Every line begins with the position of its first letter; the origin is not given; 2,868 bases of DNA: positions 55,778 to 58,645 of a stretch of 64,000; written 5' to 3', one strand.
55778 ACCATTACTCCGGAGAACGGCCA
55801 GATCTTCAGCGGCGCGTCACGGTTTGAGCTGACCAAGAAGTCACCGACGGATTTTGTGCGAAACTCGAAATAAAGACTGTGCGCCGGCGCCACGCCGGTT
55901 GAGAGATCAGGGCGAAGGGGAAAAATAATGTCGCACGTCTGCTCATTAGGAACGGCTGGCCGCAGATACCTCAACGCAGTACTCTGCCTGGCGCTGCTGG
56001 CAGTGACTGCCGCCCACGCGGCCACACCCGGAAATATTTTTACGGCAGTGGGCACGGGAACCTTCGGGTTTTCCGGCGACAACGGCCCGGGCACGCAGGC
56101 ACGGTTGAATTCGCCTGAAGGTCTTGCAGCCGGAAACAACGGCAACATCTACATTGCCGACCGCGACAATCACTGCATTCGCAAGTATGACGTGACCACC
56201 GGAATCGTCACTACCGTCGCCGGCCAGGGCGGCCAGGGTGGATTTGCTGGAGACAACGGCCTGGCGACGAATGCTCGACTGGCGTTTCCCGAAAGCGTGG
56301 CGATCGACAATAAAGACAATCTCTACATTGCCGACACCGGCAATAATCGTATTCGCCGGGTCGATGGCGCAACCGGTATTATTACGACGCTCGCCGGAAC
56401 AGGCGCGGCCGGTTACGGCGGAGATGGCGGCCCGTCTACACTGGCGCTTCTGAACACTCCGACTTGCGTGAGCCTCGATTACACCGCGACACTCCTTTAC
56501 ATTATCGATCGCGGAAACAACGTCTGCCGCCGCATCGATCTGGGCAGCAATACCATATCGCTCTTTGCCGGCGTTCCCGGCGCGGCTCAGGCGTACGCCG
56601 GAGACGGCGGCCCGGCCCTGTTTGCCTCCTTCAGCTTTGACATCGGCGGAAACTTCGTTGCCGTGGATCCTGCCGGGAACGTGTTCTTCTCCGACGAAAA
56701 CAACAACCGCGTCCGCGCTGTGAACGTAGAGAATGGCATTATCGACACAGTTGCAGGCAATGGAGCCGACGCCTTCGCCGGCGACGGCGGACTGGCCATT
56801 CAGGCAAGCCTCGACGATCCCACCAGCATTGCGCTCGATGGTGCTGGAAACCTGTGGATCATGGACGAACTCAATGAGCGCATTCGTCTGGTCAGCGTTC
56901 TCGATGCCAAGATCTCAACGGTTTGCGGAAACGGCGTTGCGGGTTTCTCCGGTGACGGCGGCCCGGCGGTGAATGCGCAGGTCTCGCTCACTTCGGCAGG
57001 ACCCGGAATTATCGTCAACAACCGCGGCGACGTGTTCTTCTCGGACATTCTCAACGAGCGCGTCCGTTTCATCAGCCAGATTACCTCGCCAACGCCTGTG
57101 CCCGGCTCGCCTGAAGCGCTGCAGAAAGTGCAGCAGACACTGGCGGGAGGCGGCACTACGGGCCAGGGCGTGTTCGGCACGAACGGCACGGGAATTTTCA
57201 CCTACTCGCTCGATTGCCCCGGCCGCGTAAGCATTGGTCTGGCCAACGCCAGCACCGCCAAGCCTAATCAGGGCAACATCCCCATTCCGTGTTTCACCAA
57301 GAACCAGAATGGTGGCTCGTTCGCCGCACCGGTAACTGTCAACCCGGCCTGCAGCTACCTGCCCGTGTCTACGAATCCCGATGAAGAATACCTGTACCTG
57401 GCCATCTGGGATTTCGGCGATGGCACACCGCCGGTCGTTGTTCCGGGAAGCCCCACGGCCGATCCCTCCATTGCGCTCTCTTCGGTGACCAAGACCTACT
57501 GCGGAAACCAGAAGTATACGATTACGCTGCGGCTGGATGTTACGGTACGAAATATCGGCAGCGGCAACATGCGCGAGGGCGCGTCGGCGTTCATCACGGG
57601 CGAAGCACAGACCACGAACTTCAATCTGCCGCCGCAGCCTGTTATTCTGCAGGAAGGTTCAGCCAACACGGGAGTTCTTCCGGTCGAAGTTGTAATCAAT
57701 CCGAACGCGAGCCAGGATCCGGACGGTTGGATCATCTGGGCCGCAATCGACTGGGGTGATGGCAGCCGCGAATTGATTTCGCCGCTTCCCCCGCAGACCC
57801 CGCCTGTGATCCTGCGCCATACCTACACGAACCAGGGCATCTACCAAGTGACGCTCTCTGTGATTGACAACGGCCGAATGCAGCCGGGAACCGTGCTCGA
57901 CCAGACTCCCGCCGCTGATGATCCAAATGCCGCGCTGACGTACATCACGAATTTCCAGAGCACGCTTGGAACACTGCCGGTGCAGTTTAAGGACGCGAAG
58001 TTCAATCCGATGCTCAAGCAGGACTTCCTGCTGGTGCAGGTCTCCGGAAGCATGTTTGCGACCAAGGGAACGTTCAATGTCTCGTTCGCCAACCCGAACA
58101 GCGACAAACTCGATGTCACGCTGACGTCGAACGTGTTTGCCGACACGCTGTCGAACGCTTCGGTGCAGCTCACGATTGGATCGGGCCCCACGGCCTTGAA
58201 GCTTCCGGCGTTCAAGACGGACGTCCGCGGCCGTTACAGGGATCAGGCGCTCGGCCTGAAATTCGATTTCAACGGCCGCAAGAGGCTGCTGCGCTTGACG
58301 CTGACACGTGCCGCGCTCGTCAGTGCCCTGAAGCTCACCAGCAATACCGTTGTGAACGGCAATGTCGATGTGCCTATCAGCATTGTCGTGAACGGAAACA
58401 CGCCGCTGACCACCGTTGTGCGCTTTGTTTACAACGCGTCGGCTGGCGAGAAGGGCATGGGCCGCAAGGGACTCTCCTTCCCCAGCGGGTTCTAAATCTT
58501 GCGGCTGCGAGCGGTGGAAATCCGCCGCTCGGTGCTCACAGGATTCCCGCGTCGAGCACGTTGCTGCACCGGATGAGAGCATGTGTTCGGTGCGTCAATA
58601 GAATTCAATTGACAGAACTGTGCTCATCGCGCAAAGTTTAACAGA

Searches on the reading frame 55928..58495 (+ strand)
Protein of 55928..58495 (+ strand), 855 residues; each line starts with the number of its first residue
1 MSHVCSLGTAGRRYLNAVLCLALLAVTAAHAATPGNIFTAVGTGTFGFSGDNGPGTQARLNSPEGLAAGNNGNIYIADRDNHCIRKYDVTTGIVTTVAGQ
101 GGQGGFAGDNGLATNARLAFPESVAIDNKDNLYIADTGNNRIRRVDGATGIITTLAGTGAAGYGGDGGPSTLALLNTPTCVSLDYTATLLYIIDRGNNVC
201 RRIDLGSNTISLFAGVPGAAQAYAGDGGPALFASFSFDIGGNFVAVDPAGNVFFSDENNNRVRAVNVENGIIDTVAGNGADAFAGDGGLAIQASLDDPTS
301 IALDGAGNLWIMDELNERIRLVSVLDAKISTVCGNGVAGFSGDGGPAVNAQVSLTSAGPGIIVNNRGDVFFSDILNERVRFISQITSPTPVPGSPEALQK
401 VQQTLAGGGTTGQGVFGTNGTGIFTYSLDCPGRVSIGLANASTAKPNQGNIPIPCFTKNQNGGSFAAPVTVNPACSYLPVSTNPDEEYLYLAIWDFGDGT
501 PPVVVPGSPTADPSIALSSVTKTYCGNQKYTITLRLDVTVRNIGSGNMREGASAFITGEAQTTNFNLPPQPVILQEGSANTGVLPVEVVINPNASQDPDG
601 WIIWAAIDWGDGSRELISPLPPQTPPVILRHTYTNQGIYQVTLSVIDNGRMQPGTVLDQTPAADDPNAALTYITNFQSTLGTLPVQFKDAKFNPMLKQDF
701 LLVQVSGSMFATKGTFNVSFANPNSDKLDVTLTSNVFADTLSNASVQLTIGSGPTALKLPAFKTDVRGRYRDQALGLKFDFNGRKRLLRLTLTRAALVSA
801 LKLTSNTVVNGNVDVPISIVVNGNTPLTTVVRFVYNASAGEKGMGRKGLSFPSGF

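Call 90: search_protein_families(library=pfam, proteins=[window:55928-58495:+], max_evalue=0.00001)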
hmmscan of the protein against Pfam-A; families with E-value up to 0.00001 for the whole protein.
window:55928-58495:+ (855 aa): 5 families
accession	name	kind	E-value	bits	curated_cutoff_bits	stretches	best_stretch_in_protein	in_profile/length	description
PF01436.27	NHL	-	1.4e-22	79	20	1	60-87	1-28/28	NHL repeat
PF25021.1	TEN_NHL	-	8.9e-22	78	27.1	1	108-323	131-357/357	Teneurin NHL domain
PF18911.6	PKD_4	-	4.8e-10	39.8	27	0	585-649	17-72/85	PKD domain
PF00801.26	PKD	-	5.6e-09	36.3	23.5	0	492-536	32-65/80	PKD domain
PF13449.12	Phytase-like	-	1.7e-06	28.6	27.6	0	121-150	70-98/284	Esterase-like activity of phytase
